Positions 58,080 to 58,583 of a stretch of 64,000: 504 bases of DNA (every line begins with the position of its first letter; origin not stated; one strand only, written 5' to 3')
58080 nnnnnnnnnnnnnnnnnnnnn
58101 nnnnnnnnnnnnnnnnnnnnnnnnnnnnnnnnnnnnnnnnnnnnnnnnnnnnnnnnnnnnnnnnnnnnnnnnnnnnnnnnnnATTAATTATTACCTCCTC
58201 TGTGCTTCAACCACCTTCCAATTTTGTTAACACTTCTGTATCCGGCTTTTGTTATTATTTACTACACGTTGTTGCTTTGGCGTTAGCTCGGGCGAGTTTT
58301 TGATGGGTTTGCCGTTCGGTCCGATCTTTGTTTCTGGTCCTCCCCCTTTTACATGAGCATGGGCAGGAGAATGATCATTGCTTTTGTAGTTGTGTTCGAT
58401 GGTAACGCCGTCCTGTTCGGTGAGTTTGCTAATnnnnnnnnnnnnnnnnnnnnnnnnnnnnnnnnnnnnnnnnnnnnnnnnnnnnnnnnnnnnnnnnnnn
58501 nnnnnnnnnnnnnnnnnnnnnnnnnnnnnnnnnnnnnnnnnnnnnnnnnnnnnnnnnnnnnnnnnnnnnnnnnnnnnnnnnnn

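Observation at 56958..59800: AT-rich graveyard of polymorphic-toxin fragments with intact immunity genes (orphan RHS core, toxin tips, SUKH-1 immunity)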

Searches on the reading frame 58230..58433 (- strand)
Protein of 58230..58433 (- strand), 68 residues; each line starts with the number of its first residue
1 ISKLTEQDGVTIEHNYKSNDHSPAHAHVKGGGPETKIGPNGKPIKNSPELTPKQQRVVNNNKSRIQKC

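Call 9: search_protein_families(library=pfam, max_evalue=1, proteins=[window:58230-58433:-])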
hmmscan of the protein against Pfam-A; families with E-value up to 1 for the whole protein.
seq(68 aa): 1 family
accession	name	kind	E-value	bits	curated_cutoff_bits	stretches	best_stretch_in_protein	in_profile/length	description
PF13711.11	DUF4160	-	0.00031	21.3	23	1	17-59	10-50/65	Domain of unknown function (DUF4160)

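Call 10: search_protein_families(library=ncbifam, max_evalue=1, proteins=[window:58230-58433:-])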
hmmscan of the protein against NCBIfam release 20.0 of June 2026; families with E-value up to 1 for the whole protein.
seq(68 aa): 0 families

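Call 11: find_homologous_proteins(query=window:58230-58433:-, max_evalue=0.01)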
Query seq(68 aa): no candidate shares three 5-residue words with the query. No homologue found.

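Call 19: search_solved_structures(query=window:58230-58433:-, max_evalue=10, show_alignments=2)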
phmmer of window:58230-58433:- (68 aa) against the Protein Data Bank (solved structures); distinct sequences matched with E-value up to 10: 3.
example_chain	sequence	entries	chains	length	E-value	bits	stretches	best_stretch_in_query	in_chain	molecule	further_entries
8esq_g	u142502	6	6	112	0.16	15.7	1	21-67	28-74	60S ribosomal protein L34-A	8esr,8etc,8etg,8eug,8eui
9axt_Bs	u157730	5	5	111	0.21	15.4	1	22-67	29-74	Large ribosomal subunit protein eL34B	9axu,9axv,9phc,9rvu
4xa7_A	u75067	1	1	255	1.5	12.6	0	19-35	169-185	Na(+)-translocating NADH-quinone reductase subunit C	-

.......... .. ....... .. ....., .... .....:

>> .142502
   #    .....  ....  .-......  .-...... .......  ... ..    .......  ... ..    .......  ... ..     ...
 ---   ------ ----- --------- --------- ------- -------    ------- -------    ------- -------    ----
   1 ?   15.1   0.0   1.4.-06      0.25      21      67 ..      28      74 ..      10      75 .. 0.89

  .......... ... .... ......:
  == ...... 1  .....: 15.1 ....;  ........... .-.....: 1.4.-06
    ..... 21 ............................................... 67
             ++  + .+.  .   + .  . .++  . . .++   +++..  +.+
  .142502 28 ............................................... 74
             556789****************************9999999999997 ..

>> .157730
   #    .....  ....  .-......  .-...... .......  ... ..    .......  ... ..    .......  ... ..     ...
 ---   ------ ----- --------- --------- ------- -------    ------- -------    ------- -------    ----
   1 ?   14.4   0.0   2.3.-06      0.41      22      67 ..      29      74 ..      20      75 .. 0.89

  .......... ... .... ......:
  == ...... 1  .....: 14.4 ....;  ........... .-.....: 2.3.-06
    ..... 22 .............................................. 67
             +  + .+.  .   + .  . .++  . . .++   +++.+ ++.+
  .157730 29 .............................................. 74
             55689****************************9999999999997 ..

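Call 20: search_protein_representatives(protein=window:58230-58433:-)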
Query: 68 residues. Proteins with E-value up to 0.001 (for the whole library): 411; up to 1e-10: 216; up to 1e-30: 0. The best 150 are listed.
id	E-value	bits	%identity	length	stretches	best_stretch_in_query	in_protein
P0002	1.2e-22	95.1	70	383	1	2-67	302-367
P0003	1.7e-20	88.3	66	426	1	4-67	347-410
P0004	3.5e-20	87.4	62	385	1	4-67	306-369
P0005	4.5e-20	87.0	61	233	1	2-68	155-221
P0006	4.6e-20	87.0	63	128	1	4-66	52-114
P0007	8.3e-20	86.2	67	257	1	3-66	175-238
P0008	1.6e-19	85.3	69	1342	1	3-67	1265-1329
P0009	4.4e-19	83.9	65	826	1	4-66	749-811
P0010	4.5e-19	83.8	62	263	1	4-67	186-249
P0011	6.5e-19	83.3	63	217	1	5-67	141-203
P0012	1.1e-18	82.7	66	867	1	5-66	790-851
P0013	1.1e-18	82.6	66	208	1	3-67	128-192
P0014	1.3e-18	82.4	64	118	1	7-67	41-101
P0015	1.5e-18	82.2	61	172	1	7-67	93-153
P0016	1.7e-18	82.0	65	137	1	5-66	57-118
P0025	1.3e-17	79.2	61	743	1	4-67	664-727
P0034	6.2e-17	77.1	57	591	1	5-67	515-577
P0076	7.0e-15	70.6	58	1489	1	4-67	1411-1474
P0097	3.6e-14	68.4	55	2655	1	5-66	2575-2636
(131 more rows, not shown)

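Call 23: search_protein_families(library=pfam, max_evalue=0.001, proteins=[P0002, P0003, P0008, P0009, P0012, P0025, P0076, P0097, P0034])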
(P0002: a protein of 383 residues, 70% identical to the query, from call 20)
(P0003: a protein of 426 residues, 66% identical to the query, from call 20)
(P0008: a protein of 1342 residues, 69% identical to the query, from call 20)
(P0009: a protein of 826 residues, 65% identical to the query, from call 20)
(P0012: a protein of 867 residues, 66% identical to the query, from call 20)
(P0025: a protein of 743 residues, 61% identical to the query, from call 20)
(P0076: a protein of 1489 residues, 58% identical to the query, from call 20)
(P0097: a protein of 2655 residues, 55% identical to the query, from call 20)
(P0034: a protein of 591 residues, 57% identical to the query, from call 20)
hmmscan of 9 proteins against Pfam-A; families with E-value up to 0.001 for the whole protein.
P0002 (383 aa): 3 families
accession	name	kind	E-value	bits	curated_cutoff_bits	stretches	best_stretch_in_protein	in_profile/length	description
PF07591.16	PT-HINT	-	8.8e-27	94.5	27.7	1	163-293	2-136/137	Pretoxin HINT domain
PF13403.11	Hint_2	-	5.2e-06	27.3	28.4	1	156-194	2-40/147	Hint domain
PF13711.11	DUF4160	-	0.00085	19.9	23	0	315-357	7-48/65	Domain of unknown function (DUF4160)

P0003 (426 aa): 0 families

P0008 (1342 aa): 2 families
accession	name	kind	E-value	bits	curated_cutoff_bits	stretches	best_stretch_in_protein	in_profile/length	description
PF05593.20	RHS_repeat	-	7.6e-76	249.7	22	7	574-610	1-37/38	RHS Repeat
PF20148.4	DUF6531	-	9.8e-26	90.3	24.1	1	231-303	1-74/74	Domain of unknown function (DUF6531)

P0009 (826 aa): 0 families

P0012 (867 aa): 1 family
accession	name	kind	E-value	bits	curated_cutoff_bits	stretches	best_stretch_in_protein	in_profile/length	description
PF05593.20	RHS_repeat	-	3.2e-28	98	22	3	332-370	2-37/38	RHS Repeat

P0025 (743 aa): 4 families
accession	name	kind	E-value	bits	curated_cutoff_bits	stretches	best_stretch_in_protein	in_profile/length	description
PF07591.16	PT-HINT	-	4.2e-16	59.9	27.7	1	505-634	2-136/137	Pretoxin HINT domain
PF13403.11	Hint_2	-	1e-07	32.9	28.4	1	498-539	2-45/147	Hint domain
PF14890.11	Intein_splicing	-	1.6e-06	28.4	35.8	0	509-593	7-95/155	Intein splicing domain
PF01079.26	Hint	-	0.00091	19.3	29.7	0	496-569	11-84/213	Hint module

P0076 (1489 aa): 5 families
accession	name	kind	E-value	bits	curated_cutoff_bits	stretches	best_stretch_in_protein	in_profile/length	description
PF05593.20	RHS_repeat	-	3.1e-74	244.6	22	8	713-750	1-38/38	RHS Repeat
PF20148.4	DUF6531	-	5.7e-22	78.3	24.1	1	357-428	1-73/74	Domain of unknown function (DUF6531)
PF03527.20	RHS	-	4.5e-14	52.5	27.9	1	1292-1326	1-35/38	RHS protein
PF01471.23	PG_binding_1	-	3e-09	37.4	23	1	74-132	1-57/57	Putative peptidoglycan binding domain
PF25023.1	TEN_YD-shell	-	0.00027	19.6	50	0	1157-1234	677-750/909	Teneurin YD-shell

P0097 (2655 aa): 0 families

P0034 (591 aa): 1 family
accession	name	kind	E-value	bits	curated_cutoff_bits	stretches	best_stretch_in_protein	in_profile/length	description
PF05593.20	RHS_repeat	-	7.4e-06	26.7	22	0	149-183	1-35/38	RHS Repeat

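Call 31: find_homologous_proteins(query=A1, max_evalue=0.00001)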
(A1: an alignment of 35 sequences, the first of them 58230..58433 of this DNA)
Query A1 (35 sequences) (68 aa, profile of the alignment): 80 proteins with E <= 0.00001 among 885 candidates.
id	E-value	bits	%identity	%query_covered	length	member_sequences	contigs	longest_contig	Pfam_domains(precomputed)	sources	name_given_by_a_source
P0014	1.5e-38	149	66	87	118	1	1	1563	-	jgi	-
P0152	2.7e-38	148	54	96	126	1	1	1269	-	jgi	jgi:hypothetical protein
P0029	2.8e-37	144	57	96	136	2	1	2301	-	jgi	jgi:hypothetical protein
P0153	4.0e-37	144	62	97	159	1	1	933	PF07591.16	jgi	jgi:Pretoxin HINT domain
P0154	4.4e-37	144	63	96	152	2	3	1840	-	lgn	-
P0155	1.6e-36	142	64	94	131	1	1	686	-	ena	-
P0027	2.0e-35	139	60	96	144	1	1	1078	-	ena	-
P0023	2.2e-35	138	62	96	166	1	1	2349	-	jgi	jgi:hypothetical protein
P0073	5.1e-35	137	55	96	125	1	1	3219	-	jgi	jgi:hypothetical protein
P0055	2.8e-34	135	59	93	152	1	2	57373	PF07591.16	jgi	jgi:hypothetical protein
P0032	4.8e-34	134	60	91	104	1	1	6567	-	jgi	jgi:hypothetical protein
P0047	5.3e-34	134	53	94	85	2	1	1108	-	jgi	jgi:hypothetical protein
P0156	6.4e-34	134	59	93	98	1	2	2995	-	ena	-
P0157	2.4e-33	132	56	84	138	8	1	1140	-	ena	-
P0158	3.1e-33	132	58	96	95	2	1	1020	-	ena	-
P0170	1.0e-29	120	65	91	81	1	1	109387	-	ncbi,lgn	-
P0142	2.2e-23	100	64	74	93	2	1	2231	PF13711.12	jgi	jgi:hypothetical protein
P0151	2.6e-18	84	50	97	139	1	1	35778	PF13711.12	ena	-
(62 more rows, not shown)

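Call 32: find_related_loci(query=A1, collection=genome_contigs, flank=6000)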
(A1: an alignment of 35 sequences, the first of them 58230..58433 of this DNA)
Query A1 (68 aa) in genome_contigs; peptide patterns used: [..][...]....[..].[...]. (x = any residue, [..] = any of these).
599 stretches matched a pattern (row limit reached: there are more); 76 encode a relative of the query (tblastn E <= 1e-3); 76 distinct loci.
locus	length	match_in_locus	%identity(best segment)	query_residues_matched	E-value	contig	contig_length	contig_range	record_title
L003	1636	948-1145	59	2-67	1e-23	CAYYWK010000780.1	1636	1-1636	MAG TPA_asm: uncultured Desulfobulbus sp. isolate SRP242652_co2_55 genome assembly, contig: NODE_86420_length_1636_cov_8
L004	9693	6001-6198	61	2-67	2e-23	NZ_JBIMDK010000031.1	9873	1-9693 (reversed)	Acinetobacter sp. ULE_I010 NODE_31_length_9873_cov_98.084390, whole genome shotgun sequence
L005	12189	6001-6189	62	4-66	2e-22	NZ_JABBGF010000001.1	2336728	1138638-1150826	Chryseobacterium cheonjiense strain RJ-7-14 contig1, whole genome shotgun sequence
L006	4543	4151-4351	52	2-68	4e-21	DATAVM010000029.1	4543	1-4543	MAG TPA_asm: Gemmatimonadales bacterium isolate SMAG_U5599 k141_210394, whole genome shotgun sequence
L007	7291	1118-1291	64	10-67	7e-21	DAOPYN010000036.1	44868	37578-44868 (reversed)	MAG TPA_asm: Fibrobacteria bacterium isolate AMR_MDS_1313 NODE_688_length_44868_cov_7.811506, whole genome shotgun seque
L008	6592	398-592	62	4-68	5e-21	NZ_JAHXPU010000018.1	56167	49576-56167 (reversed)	Pantoea sp. B65 366, whole genome shotgun sequence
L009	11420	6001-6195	60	4-68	1e-20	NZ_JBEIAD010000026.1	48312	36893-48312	Brenneria sp. L3-3Z Scaffold26, whole genome shotgun sequence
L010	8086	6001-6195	57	4-68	4e-20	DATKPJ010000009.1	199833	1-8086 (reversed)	MAG TPA_asm: Terracidiphilus sp. isolate SMAG_U14788 k141_330169, whole genome shotgun sequence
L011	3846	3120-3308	51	4-66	8e-20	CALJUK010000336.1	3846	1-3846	MAG TPA_asm: uncultured Planctomycetaceae bacterium isolate SRR7515932_bin.45_CONCOCT_v1.1_MAG genome assembly, contig:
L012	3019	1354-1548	55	4-68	1e-19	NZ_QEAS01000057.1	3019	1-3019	Pararcticibacter amylolyticus strain FJ4-8 contig-120_56, whole genome shotgun sequence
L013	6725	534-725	59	4-67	1e-18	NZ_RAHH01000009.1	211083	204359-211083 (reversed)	Rahnella woolbedingensis strain DSM 27399 contig_00009, whole genome shotgun sequence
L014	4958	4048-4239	53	4-67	9e-19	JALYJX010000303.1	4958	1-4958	MAG: Gemmatimonadota bacterium isolate CAM bin15 SD1481_NODE_698_length_4958_cov_1.890085, whole genome shotgun sequence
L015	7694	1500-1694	52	4-67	1e-18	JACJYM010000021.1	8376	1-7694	MAG: Lewinellaceae bacterium isolate HK-STAS-BACT-38 HK-STAS-BACT-38_21, whole genome shotgun sequence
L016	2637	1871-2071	52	2-68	2e-18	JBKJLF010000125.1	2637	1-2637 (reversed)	MAG: Burkholderiaceae bacterium isolate ant_bin.273 k117_3453526, whole genome shotgun sequence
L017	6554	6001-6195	49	4-68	2e-18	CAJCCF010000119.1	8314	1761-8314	MAG: uncultured Verrucomicrobia bacterium isolate Loc090116-7m_bin-1039 genome assembly, contig: bin-1039:119/774, whole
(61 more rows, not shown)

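Call 37: find_encoding_contigs(protein=P0002, flank=4000, max_places=3)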
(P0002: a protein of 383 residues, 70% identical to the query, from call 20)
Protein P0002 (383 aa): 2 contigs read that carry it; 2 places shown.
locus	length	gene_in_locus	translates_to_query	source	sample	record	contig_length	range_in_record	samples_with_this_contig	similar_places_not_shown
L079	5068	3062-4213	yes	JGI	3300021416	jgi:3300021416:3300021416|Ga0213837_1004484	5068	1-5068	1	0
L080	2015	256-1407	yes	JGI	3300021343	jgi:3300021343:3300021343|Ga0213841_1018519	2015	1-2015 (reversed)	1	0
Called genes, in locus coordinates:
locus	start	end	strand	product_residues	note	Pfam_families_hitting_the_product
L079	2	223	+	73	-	?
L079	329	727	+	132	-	-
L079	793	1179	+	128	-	-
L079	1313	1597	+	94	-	-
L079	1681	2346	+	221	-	-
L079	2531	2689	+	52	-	-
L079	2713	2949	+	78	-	-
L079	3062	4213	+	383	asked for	PF25023:TEN_YD-shell (weak), PF13403:Hint_2 (weak), PF07591:PT-HINT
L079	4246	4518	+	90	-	PF24819:DUF7710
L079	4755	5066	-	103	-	?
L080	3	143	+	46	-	?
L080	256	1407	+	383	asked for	PF25023:TEN_YD-shell (weak), PF13403:Hint_2 (weak), PF07591:PT-HINT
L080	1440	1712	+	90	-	PF24819:DUF7710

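Call 38: find_encoding_contigs(protein=P0170, flank=5000, max_places=3)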
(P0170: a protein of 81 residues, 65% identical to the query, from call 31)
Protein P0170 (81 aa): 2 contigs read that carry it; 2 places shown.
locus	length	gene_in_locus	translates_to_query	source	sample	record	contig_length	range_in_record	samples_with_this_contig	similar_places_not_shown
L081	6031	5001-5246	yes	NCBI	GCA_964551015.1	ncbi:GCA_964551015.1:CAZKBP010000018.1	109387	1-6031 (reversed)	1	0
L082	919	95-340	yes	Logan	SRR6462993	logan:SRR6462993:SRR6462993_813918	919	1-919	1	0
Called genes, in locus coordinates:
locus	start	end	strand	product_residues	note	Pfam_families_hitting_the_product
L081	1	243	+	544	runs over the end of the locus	PF05833:NFACT_N, PF18297:NFACT-R_2 (faint), PF05670:NFACT-R_1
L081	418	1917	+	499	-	PF00370:FGGY_N, PF02782:FGGY_C (weak)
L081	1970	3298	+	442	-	PF01261:AP_endonuc_2 (faint), PF27526:XylA2_C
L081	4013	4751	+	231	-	-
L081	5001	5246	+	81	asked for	-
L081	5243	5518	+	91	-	PF24819:DUF7710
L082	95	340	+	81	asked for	-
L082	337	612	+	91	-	PF24819:DUF7710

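Call 43: search_solved_structures(query=A1, max_evalue=10, show_alignments=2)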
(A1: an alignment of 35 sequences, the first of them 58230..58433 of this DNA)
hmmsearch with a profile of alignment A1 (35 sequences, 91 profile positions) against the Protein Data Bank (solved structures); distinct sequences matched with E-value up to 10: 4.
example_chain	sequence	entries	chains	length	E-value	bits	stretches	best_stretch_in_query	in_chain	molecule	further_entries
8esq_g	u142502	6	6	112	0.06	16.7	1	33-76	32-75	60S ribosomal protein L34-A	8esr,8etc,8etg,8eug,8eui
9axt_Bs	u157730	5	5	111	0.1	16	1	33-76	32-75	Large ribosomal subunit protein eL34B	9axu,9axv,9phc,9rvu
5it7_gg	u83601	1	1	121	0.28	14.6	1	34-76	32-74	KLLA0C08371p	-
6uz7_Bg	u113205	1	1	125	0.62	13.4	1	34-76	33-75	KLLA0C08371p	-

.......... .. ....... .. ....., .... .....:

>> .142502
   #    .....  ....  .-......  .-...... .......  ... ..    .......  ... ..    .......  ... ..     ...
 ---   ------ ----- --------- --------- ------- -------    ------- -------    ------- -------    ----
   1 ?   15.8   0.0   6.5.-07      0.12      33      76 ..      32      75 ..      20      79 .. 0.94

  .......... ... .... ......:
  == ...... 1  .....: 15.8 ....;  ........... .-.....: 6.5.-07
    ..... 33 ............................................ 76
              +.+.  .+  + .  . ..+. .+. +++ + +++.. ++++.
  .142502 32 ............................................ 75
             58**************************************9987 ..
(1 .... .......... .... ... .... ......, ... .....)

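Call 49: search_protein_families(library=pfam, alignment_id=A1, max_evalue=0.01)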
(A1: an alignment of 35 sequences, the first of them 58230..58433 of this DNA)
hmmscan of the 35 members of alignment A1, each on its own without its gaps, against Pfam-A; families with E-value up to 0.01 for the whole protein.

A. member 1, window:58230-58433:- (68 aa): 1 family
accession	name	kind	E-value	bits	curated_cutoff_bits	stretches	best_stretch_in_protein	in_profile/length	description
PF13711.11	DUF4160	-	0.00031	21.3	23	1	17-59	10-50/65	Domain of unknown function (DUF4160)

B. families by the number of members that match (of 35 scanned): 1 family
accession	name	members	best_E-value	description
PF13711.11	DUF4160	20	2e-05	Domain of unknown function (DUF4160)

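Call 75: predict_structure(alignment_id=A2)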
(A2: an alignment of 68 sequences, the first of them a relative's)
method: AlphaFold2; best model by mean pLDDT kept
length: 85 residues; sequences in the alignment: 68
mean_pLDDT: 90.8   pTM: 0.81
mean pLDDT of the five models: 90.8, 90.7, 89.6, 89.4, 88.9
residues with pLDDT >= 90: 63; 70-90: 15; 50-70: 7; < 50: 0
segments of 3 or more residues with pLDDT < 50: none
pLDDT, mean of each block of 10 residues (from residue 1): 91 87 80 96 96 98 97 90 75
secondary structure, 60 per line:
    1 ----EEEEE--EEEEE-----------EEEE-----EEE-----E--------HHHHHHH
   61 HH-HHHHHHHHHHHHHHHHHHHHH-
elements in order: E5-9 E12-16 E28-31 E37-39 H54-62 H64-84

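Call 78: fold_search(model_id=the predicted structure, library=pdb)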
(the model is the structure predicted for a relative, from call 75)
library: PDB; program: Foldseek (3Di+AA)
matches with E <= 10: 185; with E <= 0.001: 0
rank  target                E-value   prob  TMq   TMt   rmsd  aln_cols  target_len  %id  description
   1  4egu_A                5.7e-01  0.14  0.28  0.22   7.5        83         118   12  0.95A Resolution Structure of a Histidine Triad Protein from Clostridium difficile (released 2012-04-18)
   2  6ypx_AAA              6.1e-01  0.12  0.28  0.24   7.3        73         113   12  Human histidine triad nucleotide-binding protein 2 (hHINT2) refined to 2.11 A in C2221 space group (released 2020-04-29)
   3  1kpc_A                6.9e-01  0.13  0.27  0.21   8.6        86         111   20  PKCI-1-APO+ZINC (released 1996-07-11)
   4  5ipc_B                7.4e-01  0.09  0.25  0.20   8.8        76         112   18  Human Histidine Triad Nucleotide Binding Protein 1 (hHint1) H112N mutant nucleoside thiophosphoramidate substrate comp (released 2017-03-15)
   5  4inc_B                8.4e-01  0.10  0.28  0.24   7.3        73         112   12  Human Histidine Triad Nucleotide Binding Protein 2 (released 2013-05-22)
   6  6j5z_B                9.0e-01  0.28  0.27  0.21   3.6        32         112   28  Crystal structure of human HINT1 mutant complexing with AP3A (released 2019-09-25)
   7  1kpa_A                9.0e-01  0.08  0.25  0.19   8.8        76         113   18  PKCI-1-ZINC (released 1996-07-11)
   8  6d6j_A                1.2e+00  0.21  0.27  0.21   3.7        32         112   19  Crystal structure of HIT family hydrolase from Legionella pneumophila Philadelphia 1 (released 2018-05-02)
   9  3tw2_A                1.2e+00  0.21  0.27  0.20   3.6        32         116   28  High resolution structure of human histidine triad nucleotide-binding protein 1 (hHINT1)/AMP complex in a monoclinic s (released 2011-11-02)
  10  6j65_A                1.2e+00  0.08  0.25  0.20   8.8        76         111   18  Crystal structure of human HINT1 mutant complexing with AP4A II (released 2019-09-25)
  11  8wzd_A                1.2e+00  0.08  0.25  0.19   8.8        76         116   18  The Crystal Structure of PKCi from Biortus (released 2023-11-29)
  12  5waa_A                1.2e+00  0.07  0.25  0.19   8.9        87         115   18  Human Histidine Triad Nucleotide Binding Protein 1 (hHint1) C84R mutant (released 2018-06-06)
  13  5ed6_B                1.3e+00  0.21  0.27  0.21   3.6        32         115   28  crystal structure of human Hint1 H114A mutant complexing with ATP (released 2017-01-25)
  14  3lb5_D                1.3e+00  0.20  0.26  0.18   3.7        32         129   22  Crystal structure of Hit-like protein involved in cell-cycle regulation from Bartonella henselae with unknown ligand (released 2010-01-19)
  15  3o1z                  1.3e+00  0.09  0.26  0.20   8.7        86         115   17  High resolution crystal structure of histidine triad nucleotide-binding protein 1 (Hint1) double cysteine mutant from ra (released 2010-08-04)
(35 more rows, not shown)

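Call 83: fold_search(model_id=the predicted structure, library=viral)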
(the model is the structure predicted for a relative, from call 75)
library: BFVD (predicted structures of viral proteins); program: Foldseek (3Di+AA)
matches with E <= 10: 291; with E <= 0.001: 0
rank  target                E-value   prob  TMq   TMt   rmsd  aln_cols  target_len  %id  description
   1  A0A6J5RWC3            4.1e-01  0.07  0.19  0.23  10.1        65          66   15  Uncharacterized protein [uncultured Caudovirales phage]
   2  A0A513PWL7            4.4e-01  0.18  0.34  0.12   6.5        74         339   11  Uncharacterized protein [Vibrio phage 2 TSL-2019]
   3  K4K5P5                5.3e-01  0.15  0.29  0.27  10.3        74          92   11  (no name in the UniProt tables at hand)
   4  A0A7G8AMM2            1.0e+00  0.18  0.40  0.20   9.6        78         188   18  (no name in the UniProt tables at hand)
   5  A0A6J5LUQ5            1.0e+00  0.05  0.22  0.19  11.8        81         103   18  Uncharacterized protein [uncultured Caudovirales phage]
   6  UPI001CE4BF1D         1.2e+00  0.08  0.30  0.25  15.2        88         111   12  (no name look-up for this kind of identifier)
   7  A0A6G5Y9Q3            1.2e+00  0.20  0.35  0.48   6.8        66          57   18  (no name in the UniProt tables at hand)
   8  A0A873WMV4            1.2e+00  0.08  0.26  0.31  14.2        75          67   16  Uncharacterized protein [Providencia phage PSTNGR1]
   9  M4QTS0                1.2e+00  0.08  0.28  0.25   7.7        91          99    9  (no name in the UniProt tables at hand)
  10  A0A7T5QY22            1.4e+00  0.08  0.31  0.17  12.2        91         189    6  (no name in the UniProt tables at hand)
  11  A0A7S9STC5            1.6e+00  0.09  0.29  0.32  11.6        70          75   13  Uncharacterized protein [Virus NIOZ-UU157]
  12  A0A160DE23            1.6e+00  0.07  0.29  0.16  14.7        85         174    7  Uncharacterized protein [Gordonia phage Demosthenes]
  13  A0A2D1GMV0            1.6e+00  0.06  0.25  0.27  11.6        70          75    8  (no name in the UniProt tables at hand)
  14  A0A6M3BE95            1.6e+00  0.06  0.26  0.26  15.7        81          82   12  (no name in the UniProt tables at hand)
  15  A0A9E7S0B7            1.7e+00  0.05  0.23  0.13  10.9        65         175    8  (no name in the UniProt tables at hand)
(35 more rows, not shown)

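Call 86: find_encoding_contigs(protein=P0003, flank=3000, max_places=3)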
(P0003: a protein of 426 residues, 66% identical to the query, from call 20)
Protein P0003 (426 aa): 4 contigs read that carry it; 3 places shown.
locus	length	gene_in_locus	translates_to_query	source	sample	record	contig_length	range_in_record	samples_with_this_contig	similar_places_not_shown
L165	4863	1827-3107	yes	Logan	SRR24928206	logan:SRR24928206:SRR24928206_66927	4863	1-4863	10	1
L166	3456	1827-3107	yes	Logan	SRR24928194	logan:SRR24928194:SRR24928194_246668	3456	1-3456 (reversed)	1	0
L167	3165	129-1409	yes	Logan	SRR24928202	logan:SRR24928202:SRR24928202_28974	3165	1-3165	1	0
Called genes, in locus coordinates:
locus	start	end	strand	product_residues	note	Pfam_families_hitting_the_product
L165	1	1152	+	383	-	?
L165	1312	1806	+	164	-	-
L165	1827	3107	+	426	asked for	-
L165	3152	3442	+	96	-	-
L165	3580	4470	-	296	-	PF13276:HTH_21, PF00665:rve, PF13610:DDE_Tnp_IS240 (weak), PF13683:rve_3, PF13333:rve_2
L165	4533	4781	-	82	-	PF01527:HTH_Tnp_1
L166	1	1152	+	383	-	?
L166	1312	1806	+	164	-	-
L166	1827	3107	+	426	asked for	-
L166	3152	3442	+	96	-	-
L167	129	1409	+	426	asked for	-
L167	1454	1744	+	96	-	-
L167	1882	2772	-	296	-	PF13276:HTH_21, PF00665:rve, PF13610:DDE_Tnp_IS240 (weak), PF13683:rve_3, PF13333:rve_2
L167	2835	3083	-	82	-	PF01527:HTH_Tnp_1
